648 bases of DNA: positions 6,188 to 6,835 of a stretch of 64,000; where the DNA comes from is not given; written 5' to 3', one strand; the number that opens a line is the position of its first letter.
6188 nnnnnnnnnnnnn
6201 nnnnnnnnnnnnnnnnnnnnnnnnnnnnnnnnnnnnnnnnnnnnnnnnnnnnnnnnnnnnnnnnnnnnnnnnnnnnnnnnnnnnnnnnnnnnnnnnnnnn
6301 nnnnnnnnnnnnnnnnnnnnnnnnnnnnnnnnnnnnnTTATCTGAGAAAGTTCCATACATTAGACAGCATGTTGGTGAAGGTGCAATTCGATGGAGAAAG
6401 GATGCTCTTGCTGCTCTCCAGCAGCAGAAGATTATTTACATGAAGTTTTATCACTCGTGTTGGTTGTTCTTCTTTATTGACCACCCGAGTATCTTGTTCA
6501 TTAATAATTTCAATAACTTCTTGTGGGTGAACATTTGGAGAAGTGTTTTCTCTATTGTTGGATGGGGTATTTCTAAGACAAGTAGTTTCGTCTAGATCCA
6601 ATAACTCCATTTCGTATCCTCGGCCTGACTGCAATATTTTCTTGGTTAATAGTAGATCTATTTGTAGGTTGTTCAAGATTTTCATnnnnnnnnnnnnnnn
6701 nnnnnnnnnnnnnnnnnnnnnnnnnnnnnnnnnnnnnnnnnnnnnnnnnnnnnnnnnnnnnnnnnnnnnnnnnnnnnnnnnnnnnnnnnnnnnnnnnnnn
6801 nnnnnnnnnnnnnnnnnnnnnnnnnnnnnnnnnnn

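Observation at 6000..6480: Decayed histone H3 / CenH3-like gene fragment between tRNA-Lys and the LRR array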

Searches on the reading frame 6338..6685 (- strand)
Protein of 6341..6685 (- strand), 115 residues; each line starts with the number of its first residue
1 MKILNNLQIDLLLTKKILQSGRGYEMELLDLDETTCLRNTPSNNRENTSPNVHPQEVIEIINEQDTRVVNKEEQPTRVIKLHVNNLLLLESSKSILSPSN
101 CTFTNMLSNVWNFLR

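Call 8: search_protein_families(library=pfam, max_evalue=10, proteins=[window:6341-6685:-])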
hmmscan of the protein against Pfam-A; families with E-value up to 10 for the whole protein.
seq(115 aa): 1 family
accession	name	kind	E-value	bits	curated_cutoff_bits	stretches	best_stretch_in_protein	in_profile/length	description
PF20753.2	DUF6558_C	-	0.035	14.8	24.4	1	44-113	24-91/119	Phage tail C-terminal domain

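Call 36: list_cluster_members(proteins=[P0001, P0032, P0042, P0040, P0052, window:6338-6682:-, window:6214-6333:+])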
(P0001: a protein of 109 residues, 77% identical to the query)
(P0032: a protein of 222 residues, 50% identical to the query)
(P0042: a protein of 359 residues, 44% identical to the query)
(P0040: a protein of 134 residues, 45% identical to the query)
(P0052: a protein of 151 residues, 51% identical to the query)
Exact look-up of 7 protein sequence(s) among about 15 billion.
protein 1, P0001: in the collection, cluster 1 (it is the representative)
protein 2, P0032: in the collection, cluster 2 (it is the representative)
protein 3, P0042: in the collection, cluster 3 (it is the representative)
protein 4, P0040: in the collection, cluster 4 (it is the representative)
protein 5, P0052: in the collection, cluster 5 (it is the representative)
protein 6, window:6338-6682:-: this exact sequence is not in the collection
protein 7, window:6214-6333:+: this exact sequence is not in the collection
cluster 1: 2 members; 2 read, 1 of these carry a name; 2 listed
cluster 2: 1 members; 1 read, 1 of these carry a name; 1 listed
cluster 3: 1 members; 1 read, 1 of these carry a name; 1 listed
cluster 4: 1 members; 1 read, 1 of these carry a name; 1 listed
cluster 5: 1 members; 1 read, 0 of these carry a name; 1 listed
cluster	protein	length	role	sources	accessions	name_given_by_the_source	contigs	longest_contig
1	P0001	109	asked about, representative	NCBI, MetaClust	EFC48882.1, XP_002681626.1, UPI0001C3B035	histone H3, partial [Naegleria gruberi] | status=active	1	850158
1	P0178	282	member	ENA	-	-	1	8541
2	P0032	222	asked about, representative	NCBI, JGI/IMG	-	histone H3/H4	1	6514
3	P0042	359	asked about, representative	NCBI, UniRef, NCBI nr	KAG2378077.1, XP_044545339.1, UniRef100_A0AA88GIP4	hypothetical protein C9374_008699 [Naegleria lovaniensis] | Core Histone H2A/H2B/H3 domain-containing protein n=1 Tax=Naegleria lovaniensis ... | uncharacterized protein C9374_008699 [Naegleria lovaniensis]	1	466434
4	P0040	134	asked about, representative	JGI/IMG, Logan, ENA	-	histone H3/H4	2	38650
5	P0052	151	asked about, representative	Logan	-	-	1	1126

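Call 38: find_encoding_contigs(protein=P0178, flank=10000, max_places=5)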
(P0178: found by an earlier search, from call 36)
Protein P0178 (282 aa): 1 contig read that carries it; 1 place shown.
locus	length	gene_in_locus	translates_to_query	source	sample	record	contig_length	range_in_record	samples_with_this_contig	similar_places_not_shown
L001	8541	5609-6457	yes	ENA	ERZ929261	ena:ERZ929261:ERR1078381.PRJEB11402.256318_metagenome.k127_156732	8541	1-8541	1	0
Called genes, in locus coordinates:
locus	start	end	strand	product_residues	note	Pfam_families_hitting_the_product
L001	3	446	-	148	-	?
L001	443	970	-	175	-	PF02137:A_deamin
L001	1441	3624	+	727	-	-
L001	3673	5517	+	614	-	PF00176:SNF2-rel_dom, PF04851:ResIII, PF00271:Helicase_C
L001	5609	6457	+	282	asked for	PF00125:Histone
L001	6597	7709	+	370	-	-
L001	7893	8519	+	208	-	PF00004:AAA, PF17862:AAA_lid_3, PF09336:Vps4_C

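Call 47: list_cluster_members(proteins=[L001:3673-5514:+, L001:1441-3621:+, L001:6597-7706:+, L001:443-967:-, L001:5609-6454:+])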
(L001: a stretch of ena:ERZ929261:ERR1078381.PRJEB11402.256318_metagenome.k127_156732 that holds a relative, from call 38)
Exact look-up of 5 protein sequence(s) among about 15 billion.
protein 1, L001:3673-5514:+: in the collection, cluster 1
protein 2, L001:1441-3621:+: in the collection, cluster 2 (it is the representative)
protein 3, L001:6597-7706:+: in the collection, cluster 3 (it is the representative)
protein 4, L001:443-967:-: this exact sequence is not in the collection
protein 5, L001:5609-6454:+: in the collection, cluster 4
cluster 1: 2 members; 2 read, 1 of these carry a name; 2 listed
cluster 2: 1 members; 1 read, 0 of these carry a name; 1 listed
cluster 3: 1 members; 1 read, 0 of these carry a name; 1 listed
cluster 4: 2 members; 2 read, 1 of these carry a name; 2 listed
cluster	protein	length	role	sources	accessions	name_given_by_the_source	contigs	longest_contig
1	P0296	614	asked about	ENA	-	-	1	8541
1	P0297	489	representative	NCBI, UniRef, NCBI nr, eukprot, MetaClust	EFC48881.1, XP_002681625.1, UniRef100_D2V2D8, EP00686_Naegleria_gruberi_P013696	predicted protein [Naegleria gruberi] | Predicted protein n=1 Tax=Naegleria gruberi TaxID=5762 RepID=D2V2D8_NAEGR | uncharacterized protein NAEGRDRAFT_30559 [Naegleria gruberi]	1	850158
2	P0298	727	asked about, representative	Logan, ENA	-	-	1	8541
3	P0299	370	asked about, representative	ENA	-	-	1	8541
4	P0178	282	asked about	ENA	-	-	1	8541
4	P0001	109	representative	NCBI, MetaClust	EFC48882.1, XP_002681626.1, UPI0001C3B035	histone H3, partial [Naegleria gruberi] | status=active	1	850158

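Call 49: search_protein_families(library=pfam, proteins=[P0178], max_evalue=0.01)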
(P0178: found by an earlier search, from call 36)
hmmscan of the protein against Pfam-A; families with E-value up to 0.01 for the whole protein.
P0178 (282 aa): 1 family
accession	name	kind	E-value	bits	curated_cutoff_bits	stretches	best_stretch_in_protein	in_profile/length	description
PF00125.30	Histone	-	1.6e-21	77.2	26.4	1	99-226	5-118/122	Core histone H2A/H2B/H3/H4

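Call 54: search_solved_structures(query=P0178, max_evalue=0.00001, show_alignments=1)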
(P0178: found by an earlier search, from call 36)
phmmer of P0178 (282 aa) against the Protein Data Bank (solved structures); distinct sequences matched with E-value up to 0.00001: 171 (the best 60 are shown).
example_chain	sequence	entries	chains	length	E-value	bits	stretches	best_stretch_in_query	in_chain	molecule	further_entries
9lrv_A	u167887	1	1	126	3e-14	56.6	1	111-229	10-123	Histone H3-like centromeric protein cnp1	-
9lrv_E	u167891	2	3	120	5.1e-14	55.8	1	123-229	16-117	Histone H3-like centromeric protein cnp1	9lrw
7k78_A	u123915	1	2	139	1e-13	54.8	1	108-230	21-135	Cse4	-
6uph_A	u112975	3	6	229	7.5e-13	52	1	45-230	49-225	Histone H3-like centromeric protein CSE4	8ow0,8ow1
7on1_e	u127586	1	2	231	8e-13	51.9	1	55-230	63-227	BJ4_G0007000.mRNA.1.CDS.1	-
6qld_e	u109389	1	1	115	1.5e-12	51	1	126-229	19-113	Histone H3-like centromeric protein CSE4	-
2yfw_A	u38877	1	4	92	1.8e-12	50.8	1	135-230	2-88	HISTONE H3-LIKE CENTROMERIC PROTEIN CSE4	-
6qld_a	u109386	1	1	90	1.9e-12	50.7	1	135-229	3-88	Histone H3-like centromeric protein CSE4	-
2yfv_A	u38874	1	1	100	1.9e-12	50.6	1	133-229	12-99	HISTONE H3-LIKE CENTROMERIC PROTEIN CSE4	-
3an2_A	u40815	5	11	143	2e-11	47.3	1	89-229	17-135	Histone H3-like centromeric protein A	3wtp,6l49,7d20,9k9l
9gxa_A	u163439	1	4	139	2.1e-11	47.3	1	91-229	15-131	Histone H3-like centromeric protein A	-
3nqu_A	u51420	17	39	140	2.5e-11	47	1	91-229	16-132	Histone H3-like centromeric protein A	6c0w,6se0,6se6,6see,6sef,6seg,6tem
6buz_A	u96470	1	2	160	4.7e-11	46.1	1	87-229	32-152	Histone H3-like centromeric protein A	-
4h9s_A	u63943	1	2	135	9.7e-11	45.1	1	108-232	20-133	Histone H3.3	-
3r45_A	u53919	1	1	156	1.2e-10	44.8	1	82-229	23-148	Histone H3-like centromeric protein A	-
8kcb_F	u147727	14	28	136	1.4e-10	44.6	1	110-232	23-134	Histone H3.1 | Histone H3.2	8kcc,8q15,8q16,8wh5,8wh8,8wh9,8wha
8j90_A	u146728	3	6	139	1.4e-10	44.5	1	110-232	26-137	Histone H3.1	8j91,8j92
6e0c_A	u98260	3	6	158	1.7e-10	44.3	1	87-229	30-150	Histone H3-like centromeric protein A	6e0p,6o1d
5z23_A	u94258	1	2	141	1.8e-10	44.2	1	109-232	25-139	Histone H3.1,Histone H3-like centromeric protein A,Histone H3.1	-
6muo_A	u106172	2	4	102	1.9e-10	44.2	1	128-229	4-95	Histone H3-like centromeric protein A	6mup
5zbx_A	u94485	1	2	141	2.1e-10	44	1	109-232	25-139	Histone H3.1,Histone H3-like centromeric protein A,Histone H3.1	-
4h9p_A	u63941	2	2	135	4.5e-10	42.9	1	108-232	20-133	Histone H3.3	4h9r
8pep_E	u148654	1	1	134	6.3e-10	42.4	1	109-232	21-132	Histone H3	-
9gmk_A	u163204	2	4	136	8.5e-10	42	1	109-232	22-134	Histone H3.2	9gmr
7ux9_E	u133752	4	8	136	9.3e-10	41.8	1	109-232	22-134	Histone H3.3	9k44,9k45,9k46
8kd3_O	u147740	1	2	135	9.4e-10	41.8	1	108-232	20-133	Histone H3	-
3c1c_A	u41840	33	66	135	1.1e-09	41.6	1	109-232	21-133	Histone H3-like | Histone H3.2 | Histone H3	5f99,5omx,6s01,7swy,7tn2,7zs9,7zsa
30gf_A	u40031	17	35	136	1.1e-09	41.6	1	109-232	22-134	Histone H3.2 | Histone H3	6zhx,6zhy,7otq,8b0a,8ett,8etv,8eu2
10gj_A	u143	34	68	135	1.2e-09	41.5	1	109-232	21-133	Histone H3.2 | Histone H3 (Fragment)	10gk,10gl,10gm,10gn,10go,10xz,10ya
8zjr_A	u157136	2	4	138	1.2e-09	41.5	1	109-232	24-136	Histone H3.2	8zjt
6t79_A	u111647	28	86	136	1.3e-09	41.4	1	109-232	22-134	Histone H3.2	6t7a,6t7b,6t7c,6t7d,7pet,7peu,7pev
1p3b_A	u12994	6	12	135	1.3e-09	41.4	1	108-232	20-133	Histone H3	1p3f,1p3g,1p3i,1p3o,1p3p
5b40_A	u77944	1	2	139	1.3e-09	41.4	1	109-232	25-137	Histone H3.2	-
4h9n_A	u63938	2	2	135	1.4e-09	41.2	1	108-232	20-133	Histone H3.3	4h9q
5kdm_A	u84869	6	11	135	1.5e-09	41.2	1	108-232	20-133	Histone H3.3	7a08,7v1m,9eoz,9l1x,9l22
4hga_B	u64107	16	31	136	1.5e-09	41.2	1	108-232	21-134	Histone H3.3 | Histone H3 (Fragment) | Histone H3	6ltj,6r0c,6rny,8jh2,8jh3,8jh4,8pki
9gw2_a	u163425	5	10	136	1.6e-09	41.1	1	110-232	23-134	Histone H3.2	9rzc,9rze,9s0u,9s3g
3av2_A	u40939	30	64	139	1.6e-09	41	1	108-232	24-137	Histone H3.3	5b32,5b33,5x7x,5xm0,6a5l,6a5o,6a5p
3wtp_E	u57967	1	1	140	1.7e-09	41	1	108-232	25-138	Histone H3.3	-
7uv9_A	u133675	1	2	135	1.7e-09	41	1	111-232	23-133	Histone H3.2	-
9nqu_A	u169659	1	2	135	1.8e-09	41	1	131-232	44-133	Histone H3.2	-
9f0o_A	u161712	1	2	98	2.1e-09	40.7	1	135-232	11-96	Histone H3.2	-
6iy2_A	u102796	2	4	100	2.1e-09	40.7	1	135-232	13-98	Histone H3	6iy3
4h9o_A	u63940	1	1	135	2.2e-09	40.7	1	108-232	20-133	Histone H3.3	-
8he5_a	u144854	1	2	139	2.2e-09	40.6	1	108-232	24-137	Histone H3.1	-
5gxq_A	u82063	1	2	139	2.2e-09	40.6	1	108-232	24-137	Histone H3.6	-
9wms_a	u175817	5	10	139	2.3e-09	40.6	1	108-232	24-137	Histone H3.3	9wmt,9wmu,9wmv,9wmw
6kxv_A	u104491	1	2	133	2.4e-09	40.5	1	106-232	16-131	Histone H3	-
6y5d_A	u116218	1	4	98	2.5e-09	40.5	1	135-232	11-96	Histone H3.2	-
7bxt_A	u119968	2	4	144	2.6e-09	40.4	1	109-229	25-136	Histone H3,Histone H3-like centromeric protein A | Histone H3.1,Histone H3-like centromeric protein A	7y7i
7by0_A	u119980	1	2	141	2.6e-09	40.4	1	109-229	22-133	Histone H3.2,Histone H3-like centromeric protein A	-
7d69_A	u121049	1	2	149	2.6e-09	40.4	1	98-231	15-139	Histone H3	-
10ye_A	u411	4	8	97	2.8e-09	40.3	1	135-232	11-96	Histone H3.2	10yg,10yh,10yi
5ong_A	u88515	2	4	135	2.9e-09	40.2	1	134-232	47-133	Histone H3.2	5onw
1kx3_A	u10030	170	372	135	2.9e-09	40.2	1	109-232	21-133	histone H3 | Histone H3.2 | Histone H3-like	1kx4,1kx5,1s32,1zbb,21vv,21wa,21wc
6r1u_M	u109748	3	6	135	3e-09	40.2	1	109-232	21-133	Histone H3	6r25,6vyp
8g57_A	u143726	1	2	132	3e-09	40.2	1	110-232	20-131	Histone H3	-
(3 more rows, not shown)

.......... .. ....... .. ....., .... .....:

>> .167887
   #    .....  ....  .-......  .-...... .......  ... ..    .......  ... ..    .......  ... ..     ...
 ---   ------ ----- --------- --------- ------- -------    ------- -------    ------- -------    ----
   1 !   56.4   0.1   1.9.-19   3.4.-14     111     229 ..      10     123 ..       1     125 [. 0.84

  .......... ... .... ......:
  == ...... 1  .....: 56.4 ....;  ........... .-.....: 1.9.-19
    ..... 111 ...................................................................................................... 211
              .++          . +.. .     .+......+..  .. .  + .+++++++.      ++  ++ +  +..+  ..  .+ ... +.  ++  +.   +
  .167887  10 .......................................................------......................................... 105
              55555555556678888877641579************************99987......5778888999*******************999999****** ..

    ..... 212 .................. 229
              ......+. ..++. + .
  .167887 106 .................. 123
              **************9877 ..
